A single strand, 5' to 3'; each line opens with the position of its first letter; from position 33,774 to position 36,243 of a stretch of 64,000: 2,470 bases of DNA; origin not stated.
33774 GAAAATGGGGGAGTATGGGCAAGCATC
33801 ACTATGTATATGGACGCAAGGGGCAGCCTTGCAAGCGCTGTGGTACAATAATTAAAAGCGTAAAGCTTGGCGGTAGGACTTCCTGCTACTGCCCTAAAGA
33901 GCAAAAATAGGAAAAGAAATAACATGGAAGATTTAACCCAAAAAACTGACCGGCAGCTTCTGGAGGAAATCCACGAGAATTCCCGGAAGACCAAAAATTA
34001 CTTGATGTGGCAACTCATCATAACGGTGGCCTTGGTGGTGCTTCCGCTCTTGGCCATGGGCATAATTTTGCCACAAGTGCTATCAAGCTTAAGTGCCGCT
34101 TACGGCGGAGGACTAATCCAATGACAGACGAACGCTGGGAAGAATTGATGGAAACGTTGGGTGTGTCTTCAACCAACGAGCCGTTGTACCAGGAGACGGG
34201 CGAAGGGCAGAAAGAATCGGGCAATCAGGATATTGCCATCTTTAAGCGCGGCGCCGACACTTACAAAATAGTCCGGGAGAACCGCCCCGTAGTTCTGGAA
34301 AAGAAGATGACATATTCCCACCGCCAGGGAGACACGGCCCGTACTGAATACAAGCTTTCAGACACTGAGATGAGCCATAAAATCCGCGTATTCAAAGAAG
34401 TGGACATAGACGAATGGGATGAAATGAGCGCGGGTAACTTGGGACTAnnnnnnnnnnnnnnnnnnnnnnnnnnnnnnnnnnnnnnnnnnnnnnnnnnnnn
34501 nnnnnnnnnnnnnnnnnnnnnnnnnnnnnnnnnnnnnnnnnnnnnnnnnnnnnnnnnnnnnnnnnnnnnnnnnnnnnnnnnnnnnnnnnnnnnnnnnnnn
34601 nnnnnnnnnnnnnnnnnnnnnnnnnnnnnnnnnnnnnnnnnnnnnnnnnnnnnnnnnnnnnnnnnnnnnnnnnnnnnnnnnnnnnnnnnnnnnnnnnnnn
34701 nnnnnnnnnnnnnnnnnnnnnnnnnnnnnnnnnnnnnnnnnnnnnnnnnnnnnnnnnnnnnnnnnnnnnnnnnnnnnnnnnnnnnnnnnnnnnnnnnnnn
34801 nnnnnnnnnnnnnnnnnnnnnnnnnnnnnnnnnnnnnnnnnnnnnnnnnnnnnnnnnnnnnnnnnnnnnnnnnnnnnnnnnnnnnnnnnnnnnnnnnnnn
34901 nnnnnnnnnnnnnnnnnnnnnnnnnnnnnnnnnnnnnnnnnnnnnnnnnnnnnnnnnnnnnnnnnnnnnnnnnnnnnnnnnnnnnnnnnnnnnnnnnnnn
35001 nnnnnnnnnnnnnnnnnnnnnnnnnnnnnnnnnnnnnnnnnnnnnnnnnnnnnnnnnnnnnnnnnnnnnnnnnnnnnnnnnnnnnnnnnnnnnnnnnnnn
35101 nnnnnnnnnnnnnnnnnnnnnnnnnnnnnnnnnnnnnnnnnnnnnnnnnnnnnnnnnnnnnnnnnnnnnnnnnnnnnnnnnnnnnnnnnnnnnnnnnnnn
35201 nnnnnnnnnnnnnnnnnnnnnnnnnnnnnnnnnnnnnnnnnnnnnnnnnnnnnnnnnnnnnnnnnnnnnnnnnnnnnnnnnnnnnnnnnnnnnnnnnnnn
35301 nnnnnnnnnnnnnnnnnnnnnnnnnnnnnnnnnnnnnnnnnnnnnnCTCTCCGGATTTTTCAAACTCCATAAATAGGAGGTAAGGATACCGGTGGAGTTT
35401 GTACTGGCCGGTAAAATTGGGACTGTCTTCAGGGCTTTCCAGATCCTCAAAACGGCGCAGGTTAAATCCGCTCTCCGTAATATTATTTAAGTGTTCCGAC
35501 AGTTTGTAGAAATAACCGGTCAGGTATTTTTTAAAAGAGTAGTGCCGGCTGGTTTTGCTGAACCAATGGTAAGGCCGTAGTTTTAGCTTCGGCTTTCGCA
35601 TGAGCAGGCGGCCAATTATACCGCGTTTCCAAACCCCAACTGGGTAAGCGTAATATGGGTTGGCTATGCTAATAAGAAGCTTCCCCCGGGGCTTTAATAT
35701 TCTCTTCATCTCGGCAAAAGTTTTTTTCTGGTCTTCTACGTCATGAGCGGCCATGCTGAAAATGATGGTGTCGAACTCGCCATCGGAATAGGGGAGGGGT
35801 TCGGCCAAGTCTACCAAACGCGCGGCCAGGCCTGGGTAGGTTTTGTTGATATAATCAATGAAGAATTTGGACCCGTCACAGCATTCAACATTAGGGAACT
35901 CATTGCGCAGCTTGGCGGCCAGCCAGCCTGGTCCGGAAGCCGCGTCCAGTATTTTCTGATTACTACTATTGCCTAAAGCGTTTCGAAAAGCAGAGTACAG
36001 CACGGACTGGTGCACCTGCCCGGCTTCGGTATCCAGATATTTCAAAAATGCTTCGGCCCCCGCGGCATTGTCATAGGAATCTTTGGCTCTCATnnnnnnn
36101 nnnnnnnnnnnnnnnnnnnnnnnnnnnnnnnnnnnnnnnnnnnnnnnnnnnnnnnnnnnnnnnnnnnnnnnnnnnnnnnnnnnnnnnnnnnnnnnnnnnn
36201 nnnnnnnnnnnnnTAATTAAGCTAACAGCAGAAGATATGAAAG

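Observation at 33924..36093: Translationally coupled three-gene cassette ending in a Pol-beta-type nucleotidyltransferase, convergently overlapping a leaderless methyltransferase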

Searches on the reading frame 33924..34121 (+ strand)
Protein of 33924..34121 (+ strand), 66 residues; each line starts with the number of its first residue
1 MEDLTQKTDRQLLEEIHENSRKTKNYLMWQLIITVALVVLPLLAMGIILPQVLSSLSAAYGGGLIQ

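Call 5: search_protein_families(library=pfam, proteins=[window:33924-34121:+], max_evalue=1)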
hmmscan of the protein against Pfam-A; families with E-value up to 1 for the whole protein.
window:33924-34121:+ (66 aa): 0 families

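Call 6: search_protein_families(library=ncbifam, proteins=[window:33924-34121:+], max_evalue=1)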
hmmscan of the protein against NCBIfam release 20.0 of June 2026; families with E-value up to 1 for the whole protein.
window:33924-34121:+ (66 aa): 1 family
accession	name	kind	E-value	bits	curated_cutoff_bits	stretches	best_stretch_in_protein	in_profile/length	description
TIGR03142.1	cytochro_ccmI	equivalog_domain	0.021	15.1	29.3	1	2-47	63-110/118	c-type cytochrome biogenesis protein CcmI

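Call 33: search_protein_families(library=padloc, proteins=[window:33924-34121:+], max_evalue=1)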
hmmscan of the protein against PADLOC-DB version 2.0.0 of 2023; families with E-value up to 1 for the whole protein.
window:33924-34121:+ (66 aa): 1 family
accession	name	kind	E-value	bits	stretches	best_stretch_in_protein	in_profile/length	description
PDLC00721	Effector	-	0.022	11.8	1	7-52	12-56/305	4TM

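Call 78: list_cluster_members(proteins=[window:33924-34121:+, window:34121-34447:+, window:34447-35373:+, window:35347-36093:-])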
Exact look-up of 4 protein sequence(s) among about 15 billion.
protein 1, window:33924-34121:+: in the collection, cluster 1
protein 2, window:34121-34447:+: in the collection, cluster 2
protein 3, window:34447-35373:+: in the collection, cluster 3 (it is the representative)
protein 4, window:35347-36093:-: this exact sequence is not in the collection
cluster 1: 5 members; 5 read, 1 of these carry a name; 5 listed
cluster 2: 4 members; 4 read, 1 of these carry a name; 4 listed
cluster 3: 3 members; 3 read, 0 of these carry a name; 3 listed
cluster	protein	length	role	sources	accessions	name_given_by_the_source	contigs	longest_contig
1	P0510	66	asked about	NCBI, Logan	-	-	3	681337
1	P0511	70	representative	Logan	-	-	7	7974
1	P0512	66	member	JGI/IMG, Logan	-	hypothetical protein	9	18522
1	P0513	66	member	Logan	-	-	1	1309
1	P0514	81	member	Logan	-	-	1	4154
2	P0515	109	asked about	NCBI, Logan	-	-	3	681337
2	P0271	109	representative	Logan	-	-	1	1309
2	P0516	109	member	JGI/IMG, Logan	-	hypothetical protein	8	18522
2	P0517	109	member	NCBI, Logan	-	-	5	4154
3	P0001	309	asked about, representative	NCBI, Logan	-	-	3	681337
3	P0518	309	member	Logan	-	-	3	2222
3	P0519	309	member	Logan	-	-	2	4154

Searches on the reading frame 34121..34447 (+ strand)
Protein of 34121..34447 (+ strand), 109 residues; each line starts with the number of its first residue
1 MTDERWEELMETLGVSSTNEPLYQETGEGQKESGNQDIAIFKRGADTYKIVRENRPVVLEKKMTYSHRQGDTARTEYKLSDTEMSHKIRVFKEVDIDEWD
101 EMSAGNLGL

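Call 5: search_protein_families(library=pfam, proteins=[window:34121-34447:+], max_evalue=1)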
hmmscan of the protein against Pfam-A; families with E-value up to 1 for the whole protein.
window:34121-34447:+ (109 aa): 0 families

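Call 6: search_protein_families(library=ncbifam, proteins=[window:34121-34447:+], max_evalue=1)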
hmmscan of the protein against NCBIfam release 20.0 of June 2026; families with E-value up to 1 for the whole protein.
window:34121-34447:+ (109 aa): 0 families

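Call 33: search_protein_families(library=padloc, proteins=[window:34121-34447:+], max_evalue=1)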
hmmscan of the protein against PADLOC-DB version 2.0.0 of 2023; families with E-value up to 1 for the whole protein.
window:34121-34447:+ (109 aa): 0 families

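Call 34: find_homologous_proteins(query=window:34121-34447:+)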
Query window:34121-34447:+ (109 aa): 122 proteins with E <= 0.001 among 123 candidates; the best 120 are listed.
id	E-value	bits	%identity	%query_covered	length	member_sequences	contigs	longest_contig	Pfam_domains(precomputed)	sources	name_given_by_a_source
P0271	5.5e-64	231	98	100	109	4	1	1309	-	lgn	-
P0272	7.0e-48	179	75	100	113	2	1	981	-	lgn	-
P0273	1.2e-47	179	76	100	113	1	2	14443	-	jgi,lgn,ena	-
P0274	4.1e-47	177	73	100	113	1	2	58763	-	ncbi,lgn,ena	-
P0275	7.9e-46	173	73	100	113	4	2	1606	-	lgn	-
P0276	1.7e-45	172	70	100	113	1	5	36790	-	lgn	-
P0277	3.1e-43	164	72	100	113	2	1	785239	-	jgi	jgi:hypothetical protein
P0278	2.2e-42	162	65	100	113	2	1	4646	-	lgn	-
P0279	7.8e-34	134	61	100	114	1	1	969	-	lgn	-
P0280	8.5e-33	131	59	95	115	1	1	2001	-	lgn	-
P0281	1.6e-32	130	59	100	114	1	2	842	-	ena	-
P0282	3.5e-32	129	57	100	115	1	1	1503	-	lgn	-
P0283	3.9e-32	129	57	100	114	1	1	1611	-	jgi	jgi:hypothetical protein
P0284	1.7e-30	124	54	100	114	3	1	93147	-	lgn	-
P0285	2.0e-30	123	54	100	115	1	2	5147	-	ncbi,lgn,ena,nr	ncbi:MAG: hypothetical protein NTX98_00770 [Candidatus Doudnabacteria bacterium]|nr:hypothetical pro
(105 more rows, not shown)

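Call 37: search_solved_structures(query=A3, max_evalue=10, show_alignments=1)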
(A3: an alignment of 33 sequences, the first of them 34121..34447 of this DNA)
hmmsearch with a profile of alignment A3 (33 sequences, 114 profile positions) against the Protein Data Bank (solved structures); distinct sequences matched with E-value up to 10: 0.

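Call 45: predict_structure(alignment_id=A3)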
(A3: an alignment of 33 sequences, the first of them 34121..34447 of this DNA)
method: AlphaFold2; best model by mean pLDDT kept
length: 109 residues; sequences in the alignment: 33
mean_pLDDT: 77.8   pTM: 0.59
mean pLDDT of the five models: 77.8, 75.4, 68.4, 64.2, 59.5
residues with pLDDT >= 90: 0; 70-90: 90; 50-70: 17; < 50: 2
segments of 3 or more residues with pLDDT < 50: none
pLDDT, mean of each block of 10 residues (from residue 1): 82 85 76 85 85 81 70 70 78 82 59
secondary structure, 60 per line:
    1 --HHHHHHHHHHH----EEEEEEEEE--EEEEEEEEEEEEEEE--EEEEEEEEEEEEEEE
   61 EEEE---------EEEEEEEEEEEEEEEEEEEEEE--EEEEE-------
elements in order: H3-13 E18-26 E29-43 E46-64 E74-95 E98-102
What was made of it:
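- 34121..34450 (+): ORF2, a 109-aa acidic orphan protein with one helix and a long antiparallel beta-meander. The loop S66-R74 (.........) is almost invariant. AF2 pLDDT 77.8 (call 45).
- On MNT-HEPN (type VII) toxin-antitoxin: ORF2 is predicted as one helix plus a beta-meander (call 45).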

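Call 53: fold_search(model_id=the predicted structure, library=pdb)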
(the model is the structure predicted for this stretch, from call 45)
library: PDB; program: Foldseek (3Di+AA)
matches with E <= 10: 442; with E <= 0.001: 0
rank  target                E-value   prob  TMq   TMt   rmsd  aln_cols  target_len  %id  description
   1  6v8i_AB               1.9e-01  0.30  0.21  0.15  18.8       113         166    7  Composite atomic model of the Staphylococcus aureus phage 80alpha baseplate (released 2020-03-04)
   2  5vly_C                2.3e-01  0.54  0.29  0.26  10.7        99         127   12  Asymmetric unit for the coat proteins of phage Qbeta (released 2017-10-18)
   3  4jpq_A                3.0e-01  0.25  0.29  0.18  14.9       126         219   10  Crystal structure of a putative carbohydrate-binding protein (BACUNI_03838) from Bacteroides uniformis ATCC 8492 at 2. (released 2013-04-17)
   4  8w5u_c                3.1e-01  0.30  0.26  0.23   9.7        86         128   13  Cryo-EM structure of QbN10F-Ab40 (released 2025-02-26)
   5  6yfn_AA               3.7e-01  0.38  0.27  0.22  10.7        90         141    9  Virus-like particle of bacteriophage ESE058 (released 2020-09-02)
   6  8ceo_l                4.2e-01  0.11  0.18  0.05  13.3       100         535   10  Yeast RNA polymerase II transcription pre-initiation complex with core Mediator and the +1 nucleosome (released 2023-03-08)
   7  4r80_A                4.7e-01  0.20  0.24  0.32  12.0        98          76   12  Crystal Structure of a De Novo Designed Beta Sheet Protein, Cystatin Fold, Northeast Structural Genomics Consortium (N (released 2014-09-24)
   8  4jpq_B                5.0e-01  0.21  0.28  0.18  15.1       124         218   10  Crystal structure of a putative carbohydrate-binding protein (BACUNI_03838) from Bacteroides uniformis ATCC 8492 at 2. (released 2013-04-17)
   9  9m8o_F                5.3e-01  0.18  0.22  0.15  18.4       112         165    6  Cryo-EM structure of bacteriophage NF5 baseplate (released 2025-12-17)
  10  6yfq_AA               5.6e-01  0.30  0.31  0.26   9.3       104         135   12  Virus-like particle of bacteriophage NT-214 (released 2020-09-02)
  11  1vlr_B                6.0e-01  0.25  0.26  0.11   9.5        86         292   10  Crystal structure of mRNA decapping enzyme (DcpS) from Mus musculus at 1.83 A resolution (released 2004-08-24)
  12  8w5v_c                6.3e-01  0.21  0.28  0.24   9.5        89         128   15  Cryo-EM structure of QbN10K-Ab40 (released 2025-02-26)
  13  6f1t_L                6.3e-01  0.16  0.29  0.14  20.9       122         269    3  Cryo-EM structure of two dynein tail domains bound to dynactin and BICDR1 (released 2018-01-17)
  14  7pua_Fi               6.7e-01  0.20  0.26  0.08  10.4        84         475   13  Middle assembly intermediate of the Trypanosoma brucei mitoribosomal small subunit (released 2022-03-02)
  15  6yfm_AA               7.5e-01  0.28  0.29  0.23  13.4       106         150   11  Virus-like particle of bacteriophage ESE021 (released 2020-09-02)
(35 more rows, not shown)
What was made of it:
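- Tried and rejected: I tested for HEPN with an AF2 model and Foldseek (calls 45, 53).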

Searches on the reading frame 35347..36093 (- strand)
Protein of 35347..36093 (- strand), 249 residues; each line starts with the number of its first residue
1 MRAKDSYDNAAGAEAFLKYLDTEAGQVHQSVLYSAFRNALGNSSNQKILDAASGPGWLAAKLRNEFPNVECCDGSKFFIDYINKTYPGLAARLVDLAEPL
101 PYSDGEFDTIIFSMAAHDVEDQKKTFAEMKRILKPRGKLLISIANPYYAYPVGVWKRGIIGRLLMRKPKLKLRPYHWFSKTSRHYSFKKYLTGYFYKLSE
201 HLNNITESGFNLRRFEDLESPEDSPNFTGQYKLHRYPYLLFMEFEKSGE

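Call 5: search_protein_families(library=pfam, proteins=[window:35347-36093:-], max_evalue=1)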
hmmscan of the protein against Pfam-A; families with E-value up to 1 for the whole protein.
window:35347-36093:- (249 aa): 11 families
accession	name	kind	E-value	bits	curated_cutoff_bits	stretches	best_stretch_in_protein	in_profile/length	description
PF08241.18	Methyltransf_11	-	3e-14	53.8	21.2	1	49-141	1-95/95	Methyltransferase domain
PF13649.12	Methyltransf_25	-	9.1e-12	46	27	1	48-137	1-97/97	Methyltransferase domain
PF13847.12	Methyltransf_31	-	7.8e-10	39.1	27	1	43-145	2-113/145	Methyltransferase domain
PF13489.12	Methyltransf_23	-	2.7e-09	37.4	27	1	33-186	9-143/164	Methyltransferase domain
PF01209.24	Ubie_methyltran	-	8.2e-07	29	20.1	1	40-185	43-198/233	ubiE/COQ5 methyltransferase family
PF08242.18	Methyltransf_12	-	6e-06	27.3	30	1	49-139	1-98/98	Methyltransferase domain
PF05175.20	MTS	-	0.00026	21.1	23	1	39-145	26-141/170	Methyltransferase small domain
PF20922.3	Anamorsin_N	-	0.0024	18.1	27.1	1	102-142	47-88/163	Anamorsin, N-terminal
PF07021.18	MetW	-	0.018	15.1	21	1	88-186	56-146/193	Methionine biosynthesis protein MetW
PF05219.18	DREV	-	0.054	13.1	26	1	42-150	92-195/265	DREV methyltransferase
PF01555.25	N6_N4_Mtase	-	0.12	12.8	26.7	1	121-200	31-99/221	DNA methylase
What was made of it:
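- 35344..36093 (-): Convergent class I SAM-dependent methyltransferase (249 aa) of unknown substrate. Its 3' end overlaps ORF3 by 33 nt (35344-35376). Methyltransf_11 at 53.8 bits against a cut-off of 21.2 (call 5).
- Checked: Convergent methyltransferase: 35344-36093 on the minus strand, Methyltransf_11 E=3e-14 (call 5).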

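Call 6: search_protein_families(library=ncbifam, proteins=[window:35347-36093:-], max_evalue=1)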
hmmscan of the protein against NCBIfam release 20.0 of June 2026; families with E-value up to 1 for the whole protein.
window:35347-36093:- (249 aa): 33 families (the best 25 are shown)
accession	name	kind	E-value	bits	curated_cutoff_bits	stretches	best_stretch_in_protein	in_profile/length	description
NF001241.0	PRK00216.1-2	equivalog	6.1e-11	42.4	327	1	34-142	41-148/231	demethylmenaquinone methyltransferase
TIGR02072.1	BioC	equivalog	9.3e-11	42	184.95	1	36-143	27-134/244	malonyl-ACP O-methyltransferase BioC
TIGR01934.1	MenG_MenH_UbiE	subfamily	1.5e-10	40.8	158.35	1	36-141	31-141/223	ubiquinone/menaquinone biosynthesis methyltransferase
NF045667.1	MTase_DVU1556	equivalog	1.9e-09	37.3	155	1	42-217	20-167/213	DVU_1556 family methyltransferase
NF001240.0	PRK00216.1-1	equivalog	1.3e-07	30.9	378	1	95-141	122-168/251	bifunctional demethylmenaquinone methyltransferase/2-methoxy-6-polyprenyl-1,4-benzoquinol methylase UbiE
NF007610.0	PRK10258.1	equivalog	7.5e-07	28.7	342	1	34-140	32-137/251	malonyl-ACP O-methyltransferase BioC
NF001244.0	PRK00216.1-5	equivalog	2.4e-06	27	216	1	38-141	42-153/236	bifunctional demethylmenaquinone methyltransferase/2-methoxy-6-polyprenyl-1,4-benzoquinol methylase UbiE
NF004452.0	PRK05785.1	equivalog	3.2e-06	26.8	207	1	44-134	51-138/228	hypothetical protein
NF052510.1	methyltran_MpqE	exception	7.2e-06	25.6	335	1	96-140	106-150/234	methyl-plastoquinone biosynthesis methyltransferase MpqE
NF008300.0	PRK11088.1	equivalog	1.7e-05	24.5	303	1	2-147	44-185/272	23S rRNA (guanine(745)-N(1))-methyltransferase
NF001242.0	PRK00216.1-3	equivalog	2e-05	24.1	351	1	47-141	73-175/258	bifunctional demethylmenaquinone methyltransferase/2-methoxy-6-polyprenyl-1,4-benzoquinol methylase UbiE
TIGR02081.1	metW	equivalog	2.5e-05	23.9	189.5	1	46-231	15-188/194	methionine biosynthesis protein MetW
NF045823.1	PthPhpthDimycoMt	equivalog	6e-05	22.3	300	1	97-141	122-166/256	phthiotriol/phenolphthiotriol dimycocerosates methyltransferase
NF047649.1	MTase_UXPK_star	exception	0.00011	21.3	460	1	95-142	135-182/283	methyltransferase/UXPK-star double selenoprotein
NF043040.1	corrin_prot_MT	hypoth_equivalog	0.00013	21.5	180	1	44-142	41-148/216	corrinoid protein-associated methyltransferase CpaM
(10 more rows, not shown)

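Call 33: search_protein_families(library=padloc, proteins=[window:35347-36093:-], max_evalue=1)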
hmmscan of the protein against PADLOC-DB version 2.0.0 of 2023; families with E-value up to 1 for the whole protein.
window:35347-36093:- (249 aa): 1 family
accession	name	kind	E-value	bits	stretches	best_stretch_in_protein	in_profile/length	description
PDLC04134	mad2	-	1.9e-14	51.4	1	29-149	276-402/492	mads_2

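Call 87: search_solved_structures(query=window:35347-36093:-, max_evalue=0.001)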
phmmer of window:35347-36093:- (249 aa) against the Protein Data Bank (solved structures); distinct sequences matched with E-value up to 0.001: 14.
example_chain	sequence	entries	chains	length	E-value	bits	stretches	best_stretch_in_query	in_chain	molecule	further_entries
6uak_A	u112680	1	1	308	1.2e-07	34.9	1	28-139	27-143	SAM dependent methyltransferase LahSB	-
9fcs_A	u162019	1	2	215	3.7e-06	29.9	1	41-138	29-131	SAM-dependent methyltransferase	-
9fcy_A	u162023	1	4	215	6.7e-06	29.1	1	41-138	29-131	SAM-dependent methyltransferase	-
9fcd_A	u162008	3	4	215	6.8e-06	29.1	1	41-138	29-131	SAM-dependent methyltransferase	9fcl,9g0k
9fd3_A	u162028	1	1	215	6.8e-06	29.1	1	41-138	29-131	SAM-dependent methyltransferase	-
9fcq_A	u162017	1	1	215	8.9e-06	28.7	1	41-138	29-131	SAM-dependent methyltransferase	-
2avn_A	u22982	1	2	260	2.6e-05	27.2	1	7-149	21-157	ubiquinone/menaquinone biosynthesis methyltransferase-related protein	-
3i9f_A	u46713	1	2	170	3.3e-05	26.8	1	48-141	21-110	Putative type 11 methyltransferase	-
9fcx_A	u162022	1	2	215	5.8e-05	26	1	41-138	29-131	SAM-dependent methyltransferase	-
9fcu_A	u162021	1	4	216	6.8e-05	25.8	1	41-138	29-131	SAM-dependent methyltransferase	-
9fce_A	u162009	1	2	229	0.00028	23.8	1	44-138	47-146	SAM dependent methyltransferase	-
1xxl_A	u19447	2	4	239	0.0003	23.7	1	95-141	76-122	YcgJ protein | ycgJ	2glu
7qcb_A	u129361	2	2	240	0.00037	23.4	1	32-143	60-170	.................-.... 27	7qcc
8k76_A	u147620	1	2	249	0.00071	22.5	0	94-217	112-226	S-adenosylmethionine-dependent methyltransferase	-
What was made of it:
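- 35344..36093 (-): Best PDB match is LahSB at E=1e-7, which is a generic hit (call 87).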
